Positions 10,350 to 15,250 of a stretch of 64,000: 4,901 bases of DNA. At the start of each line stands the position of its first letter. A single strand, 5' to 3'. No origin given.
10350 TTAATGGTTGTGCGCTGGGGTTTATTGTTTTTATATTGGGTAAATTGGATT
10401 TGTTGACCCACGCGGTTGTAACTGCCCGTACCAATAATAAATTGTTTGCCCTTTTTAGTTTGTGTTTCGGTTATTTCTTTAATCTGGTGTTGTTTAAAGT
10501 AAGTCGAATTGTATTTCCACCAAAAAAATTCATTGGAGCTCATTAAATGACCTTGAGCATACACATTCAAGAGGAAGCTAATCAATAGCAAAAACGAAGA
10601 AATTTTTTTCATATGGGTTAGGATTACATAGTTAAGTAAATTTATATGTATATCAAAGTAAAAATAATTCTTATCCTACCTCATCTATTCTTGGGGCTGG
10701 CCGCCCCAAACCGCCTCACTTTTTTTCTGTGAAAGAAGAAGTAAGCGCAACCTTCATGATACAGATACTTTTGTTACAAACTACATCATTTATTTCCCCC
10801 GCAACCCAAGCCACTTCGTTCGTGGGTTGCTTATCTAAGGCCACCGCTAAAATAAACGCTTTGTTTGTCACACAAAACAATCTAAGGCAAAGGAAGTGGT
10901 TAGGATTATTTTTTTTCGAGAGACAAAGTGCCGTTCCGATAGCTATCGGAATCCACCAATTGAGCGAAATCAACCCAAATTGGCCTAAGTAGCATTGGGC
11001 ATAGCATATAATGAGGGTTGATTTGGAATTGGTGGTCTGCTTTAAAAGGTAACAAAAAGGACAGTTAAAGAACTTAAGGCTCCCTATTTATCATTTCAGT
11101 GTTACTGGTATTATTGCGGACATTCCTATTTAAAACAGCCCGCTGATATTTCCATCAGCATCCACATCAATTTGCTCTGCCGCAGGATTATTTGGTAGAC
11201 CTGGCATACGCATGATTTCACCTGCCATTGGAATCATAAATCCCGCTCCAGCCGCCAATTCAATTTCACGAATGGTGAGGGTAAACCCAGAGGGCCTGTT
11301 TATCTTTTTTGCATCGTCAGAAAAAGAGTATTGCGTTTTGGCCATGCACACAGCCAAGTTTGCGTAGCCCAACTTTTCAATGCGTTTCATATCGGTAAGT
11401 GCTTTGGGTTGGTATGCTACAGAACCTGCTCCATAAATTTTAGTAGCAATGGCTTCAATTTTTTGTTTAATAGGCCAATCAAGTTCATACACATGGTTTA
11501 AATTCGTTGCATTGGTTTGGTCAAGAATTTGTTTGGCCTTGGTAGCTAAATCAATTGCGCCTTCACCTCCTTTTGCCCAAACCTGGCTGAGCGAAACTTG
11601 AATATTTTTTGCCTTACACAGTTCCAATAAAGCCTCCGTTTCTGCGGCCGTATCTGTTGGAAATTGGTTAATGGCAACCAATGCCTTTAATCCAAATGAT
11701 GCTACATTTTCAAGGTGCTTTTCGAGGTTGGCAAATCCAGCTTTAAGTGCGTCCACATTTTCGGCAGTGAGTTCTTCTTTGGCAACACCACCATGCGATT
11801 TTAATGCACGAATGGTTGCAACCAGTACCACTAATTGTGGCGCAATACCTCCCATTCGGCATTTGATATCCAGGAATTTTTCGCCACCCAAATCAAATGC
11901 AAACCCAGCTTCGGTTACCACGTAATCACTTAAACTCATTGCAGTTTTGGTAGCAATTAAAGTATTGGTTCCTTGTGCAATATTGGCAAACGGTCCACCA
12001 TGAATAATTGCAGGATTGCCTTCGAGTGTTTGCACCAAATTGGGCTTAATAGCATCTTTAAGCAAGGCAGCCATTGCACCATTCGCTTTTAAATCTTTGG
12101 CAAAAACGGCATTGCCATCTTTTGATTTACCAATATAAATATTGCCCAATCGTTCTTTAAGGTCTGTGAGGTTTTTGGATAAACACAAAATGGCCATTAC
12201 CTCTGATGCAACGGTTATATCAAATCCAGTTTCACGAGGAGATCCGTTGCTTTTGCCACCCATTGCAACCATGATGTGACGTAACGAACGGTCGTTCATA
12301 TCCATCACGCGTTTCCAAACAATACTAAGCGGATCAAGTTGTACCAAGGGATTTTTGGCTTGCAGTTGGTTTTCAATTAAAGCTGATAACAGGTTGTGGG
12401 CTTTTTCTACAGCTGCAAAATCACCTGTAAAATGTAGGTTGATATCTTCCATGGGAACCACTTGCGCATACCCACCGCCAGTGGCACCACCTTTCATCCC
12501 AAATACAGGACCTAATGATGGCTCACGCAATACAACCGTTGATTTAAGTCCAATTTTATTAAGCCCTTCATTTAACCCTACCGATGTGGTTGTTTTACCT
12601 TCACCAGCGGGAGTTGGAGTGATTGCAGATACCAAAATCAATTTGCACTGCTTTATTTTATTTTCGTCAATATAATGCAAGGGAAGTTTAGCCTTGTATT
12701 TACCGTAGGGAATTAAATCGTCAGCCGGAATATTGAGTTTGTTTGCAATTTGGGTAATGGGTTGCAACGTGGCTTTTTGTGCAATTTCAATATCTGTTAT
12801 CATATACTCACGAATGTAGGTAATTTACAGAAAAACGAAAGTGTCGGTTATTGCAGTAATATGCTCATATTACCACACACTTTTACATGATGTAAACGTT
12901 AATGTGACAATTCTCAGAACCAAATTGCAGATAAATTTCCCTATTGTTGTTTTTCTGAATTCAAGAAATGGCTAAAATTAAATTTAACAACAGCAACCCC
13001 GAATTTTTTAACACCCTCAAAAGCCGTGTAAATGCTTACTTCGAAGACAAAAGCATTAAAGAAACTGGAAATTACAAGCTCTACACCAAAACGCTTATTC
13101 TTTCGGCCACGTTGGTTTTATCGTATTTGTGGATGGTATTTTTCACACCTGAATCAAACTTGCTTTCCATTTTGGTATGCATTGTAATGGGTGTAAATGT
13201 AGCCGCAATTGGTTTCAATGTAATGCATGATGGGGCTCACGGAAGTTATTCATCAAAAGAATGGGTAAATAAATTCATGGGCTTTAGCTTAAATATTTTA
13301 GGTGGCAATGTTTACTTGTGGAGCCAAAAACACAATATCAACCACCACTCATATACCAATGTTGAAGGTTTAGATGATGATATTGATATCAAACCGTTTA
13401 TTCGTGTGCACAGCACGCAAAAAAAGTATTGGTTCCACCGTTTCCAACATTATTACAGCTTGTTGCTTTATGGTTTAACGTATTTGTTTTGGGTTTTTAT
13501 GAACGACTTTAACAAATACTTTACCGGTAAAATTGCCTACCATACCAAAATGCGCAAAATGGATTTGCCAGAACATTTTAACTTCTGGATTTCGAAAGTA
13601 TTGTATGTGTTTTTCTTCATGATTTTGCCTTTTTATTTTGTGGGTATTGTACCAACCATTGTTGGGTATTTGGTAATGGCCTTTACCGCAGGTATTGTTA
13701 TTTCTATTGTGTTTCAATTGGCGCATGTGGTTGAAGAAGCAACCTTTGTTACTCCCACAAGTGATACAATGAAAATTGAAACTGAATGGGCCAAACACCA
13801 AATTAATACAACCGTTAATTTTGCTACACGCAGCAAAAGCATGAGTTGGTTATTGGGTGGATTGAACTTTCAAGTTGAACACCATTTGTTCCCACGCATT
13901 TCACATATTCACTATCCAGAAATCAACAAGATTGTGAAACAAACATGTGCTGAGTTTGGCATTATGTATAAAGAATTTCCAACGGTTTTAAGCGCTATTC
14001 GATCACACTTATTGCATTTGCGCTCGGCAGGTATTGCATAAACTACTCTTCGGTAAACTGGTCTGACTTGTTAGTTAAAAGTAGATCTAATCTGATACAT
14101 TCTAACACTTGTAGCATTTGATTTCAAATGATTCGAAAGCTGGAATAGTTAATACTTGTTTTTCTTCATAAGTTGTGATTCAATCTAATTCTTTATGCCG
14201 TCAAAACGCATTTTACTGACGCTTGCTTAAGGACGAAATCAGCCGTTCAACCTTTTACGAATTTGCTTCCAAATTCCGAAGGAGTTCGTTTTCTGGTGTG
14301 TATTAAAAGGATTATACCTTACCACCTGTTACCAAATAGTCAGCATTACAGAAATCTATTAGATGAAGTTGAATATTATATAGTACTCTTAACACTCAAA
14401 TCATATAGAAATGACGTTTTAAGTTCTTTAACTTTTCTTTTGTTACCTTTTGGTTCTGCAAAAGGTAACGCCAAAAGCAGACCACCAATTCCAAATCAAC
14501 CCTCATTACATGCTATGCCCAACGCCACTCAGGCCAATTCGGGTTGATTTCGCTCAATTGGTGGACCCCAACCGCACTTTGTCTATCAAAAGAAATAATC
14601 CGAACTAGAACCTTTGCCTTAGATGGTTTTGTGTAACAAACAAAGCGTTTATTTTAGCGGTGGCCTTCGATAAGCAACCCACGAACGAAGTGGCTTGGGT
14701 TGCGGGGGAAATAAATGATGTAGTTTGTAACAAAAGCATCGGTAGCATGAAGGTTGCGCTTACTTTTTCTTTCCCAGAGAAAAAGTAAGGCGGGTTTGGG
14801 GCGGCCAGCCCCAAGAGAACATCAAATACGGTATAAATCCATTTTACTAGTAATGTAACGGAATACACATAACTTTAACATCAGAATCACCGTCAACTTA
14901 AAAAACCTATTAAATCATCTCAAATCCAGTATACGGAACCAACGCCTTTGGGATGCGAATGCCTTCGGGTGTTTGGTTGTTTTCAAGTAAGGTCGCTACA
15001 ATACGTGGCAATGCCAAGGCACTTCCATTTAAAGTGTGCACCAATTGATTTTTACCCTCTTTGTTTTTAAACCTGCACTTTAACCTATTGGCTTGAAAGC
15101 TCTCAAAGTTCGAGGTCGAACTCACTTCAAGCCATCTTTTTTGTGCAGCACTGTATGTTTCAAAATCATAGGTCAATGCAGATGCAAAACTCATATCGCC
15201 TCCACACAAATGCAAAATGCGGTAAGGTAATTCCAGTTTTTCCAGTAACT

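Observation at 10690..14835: Two inverted copies of a ~360-bp hairpin-rich non-coding element bracketing the fhs + desaturase gene pair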

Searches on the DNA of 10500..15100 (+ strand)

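Call 7: search_rna_families(source=window, start=10500, end=15100, threshold=evalue, max_evalue=10, show_alignments=3)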
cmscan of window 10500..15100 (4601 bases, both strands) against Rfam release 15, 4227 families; matches with E-value up to 10: 11.
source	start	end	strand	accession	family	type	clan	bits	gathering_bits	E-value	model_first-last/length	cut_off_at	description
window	12921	13060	-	RF01584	snoR03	Gene; snRNA; snoRNA; HACA-box;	-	26.4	80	3.3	1-163/163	no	small nucleolar RNA snoR03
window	12883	12960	+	RF01188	snR56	Gene; snRNA; snoRNA; CD-box;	CL00049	24.3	54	2.9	1-84/84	no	Small nucleolar RNA snR56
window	14297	14392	-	RF01574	DdR6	Gene; snRNA; snoRNA; CD-box;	-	23.3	90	1.4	1-86/86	no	Dictyostelium snoRNA DdR6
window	13376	13579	-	RF02815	Lig_thermometer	Cis-reg; thermoregulator;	-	21.7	51.5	7.6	1-205/205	no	Lig 5' UTR thermometer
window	12966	13029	-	RF00344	snoZ267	Gene; snRNA; snoRNA; CD-box;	-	21.6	43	1.2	1-73/73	no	Small nucleolar RNA Z267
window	13916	13940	-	RF01355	CRISPR-DR26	Gene; CRISPR;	-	21.3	39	3.2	1-25/25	no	CRISPR RNA direct repeat element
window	12882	12961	+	RF00476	snosnR61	Gene; snRNA; snoRNA; CD-box;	CL00051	21.3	45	5.6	1-85/85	no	Small nucleolar RNA snR61/Z1/Z11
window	12558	12699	+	RF01443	S_pombe_snR91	Gene; snRNA; snoRNA; HACA-box;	-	19.6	50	4.7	1-144/144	no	small nucleolar RNA snR91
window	14759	14791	+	RF03973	mir-5615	Gene; miRNA;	-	19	82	4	1-61/61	no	mir-5615 microRNA precursor family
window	10576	10635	-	RF01561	DdR11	Gene; snRNA; snoRNA; CD-box;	-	17.7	65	6.3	1-76/76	no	Dictyostelium snoRNA DdR11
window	13265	13355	-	RF00521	SAM_alpha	Cis-reg; riboswitch;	-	15.8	36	4.2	1-79/79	no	Alpha-proteobacteria SAM riboswitch aptamer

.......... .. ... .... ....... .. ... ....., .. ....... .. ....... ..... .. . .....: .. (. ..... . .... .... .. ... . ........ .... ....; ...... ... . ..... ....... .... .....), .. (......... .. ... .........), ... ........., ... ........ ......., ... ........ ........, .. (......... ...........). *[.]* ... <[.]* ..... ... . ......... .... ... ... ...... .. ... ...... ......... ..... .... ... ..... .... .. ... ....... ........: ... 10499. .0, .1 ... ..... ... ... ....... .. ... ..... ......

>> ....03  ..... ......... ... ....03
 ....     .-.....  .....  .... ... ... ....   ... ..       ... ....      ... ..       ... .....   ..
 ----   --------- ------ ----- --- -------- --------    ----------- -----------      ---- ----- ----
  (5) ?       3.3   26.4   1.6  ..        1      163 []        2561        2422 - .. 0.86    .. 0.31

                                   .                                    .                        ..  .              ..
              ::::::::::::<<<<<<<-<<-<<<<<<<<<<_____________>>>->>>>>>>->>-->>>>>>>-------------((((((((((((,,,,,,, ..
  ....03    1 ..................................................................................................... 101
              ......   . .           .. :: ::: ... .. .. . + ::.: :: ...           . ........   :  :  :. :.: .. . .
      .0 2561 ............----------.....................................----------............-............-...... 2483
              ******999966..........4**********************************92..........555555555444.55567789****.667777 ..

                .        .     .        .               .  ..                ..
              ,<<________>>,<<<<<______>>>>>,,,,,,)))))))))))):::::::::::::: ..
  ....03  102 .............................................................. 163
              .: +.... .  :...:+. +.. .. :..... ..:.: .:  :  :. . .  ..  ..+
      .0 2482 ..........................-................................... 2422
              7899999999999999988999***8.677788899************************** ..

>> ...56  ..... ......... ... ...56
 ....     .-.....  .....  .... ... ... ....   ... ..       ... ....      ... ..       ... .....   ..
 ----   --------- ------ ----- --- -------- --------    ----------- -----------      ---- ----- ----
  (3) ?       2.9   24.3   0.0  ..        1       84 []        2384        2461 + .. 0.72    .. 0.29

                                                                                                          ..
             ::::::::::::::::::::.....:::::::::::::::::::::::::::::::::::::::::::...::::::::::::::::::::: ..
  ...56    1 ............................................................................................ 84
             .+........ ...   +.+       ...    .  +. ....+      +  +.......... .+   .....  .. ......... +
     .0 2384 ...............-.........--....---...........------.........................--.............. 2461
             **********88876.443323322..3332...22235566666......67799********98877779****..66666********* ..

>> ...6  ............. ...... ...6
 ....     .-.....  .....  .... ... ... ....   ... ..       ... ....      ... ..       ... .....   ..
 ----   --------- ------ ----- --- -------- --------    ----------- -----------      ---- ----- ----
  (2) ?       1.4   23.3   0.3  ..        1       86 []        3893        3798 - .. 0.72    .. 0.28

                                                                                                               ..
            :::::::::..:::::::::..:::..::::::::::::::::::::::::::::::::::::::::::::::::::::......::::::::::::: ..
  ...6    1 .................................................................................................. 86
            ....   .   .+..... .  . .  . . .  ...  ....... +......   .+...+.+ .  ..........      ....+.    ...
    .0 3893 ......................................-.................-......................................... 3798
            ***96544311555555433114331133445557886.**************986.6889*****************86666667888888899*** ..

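Call 14: search_dna_similar(query=window:10690-11077:+, collection=plasmids, mode=distant)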
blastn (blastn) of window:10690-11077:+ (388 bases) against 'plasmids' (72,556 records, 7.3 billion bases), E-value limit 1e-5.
No match.

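Call 15: search_dna_similar(query=window:10690-11077:+, collection=phages, mode=distant)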
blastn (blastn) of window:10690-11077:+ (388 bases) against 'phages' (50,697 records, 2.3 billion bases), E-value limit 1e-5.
No match.
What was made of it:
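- Tried and rejected: blastn against PLSDB plasmids and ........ phages gave no match (calls 14, 15).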

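Call 73: search_rna_families(source=L010, start=9700, end=10420, threshold=evalue, max_evalue=1)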
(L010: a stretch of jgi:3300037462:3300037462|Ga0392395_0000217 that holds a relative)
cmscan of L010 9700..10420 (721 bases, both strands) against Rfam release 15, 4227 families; matches with E-value up to 1: 1.
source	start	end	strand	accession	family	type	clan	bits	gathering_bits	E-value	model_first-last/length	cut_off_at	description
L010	10253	10285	+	RF03973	mir-5615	Gene; miRNA;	-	19.1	82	0.61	1-61/61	no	mir-5615 microRNA precursor family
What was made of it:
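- On Known structured RNA family (Rfam 15): The L010 long form gave only a chance miRNA hit at E = 0.6 (call 73).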
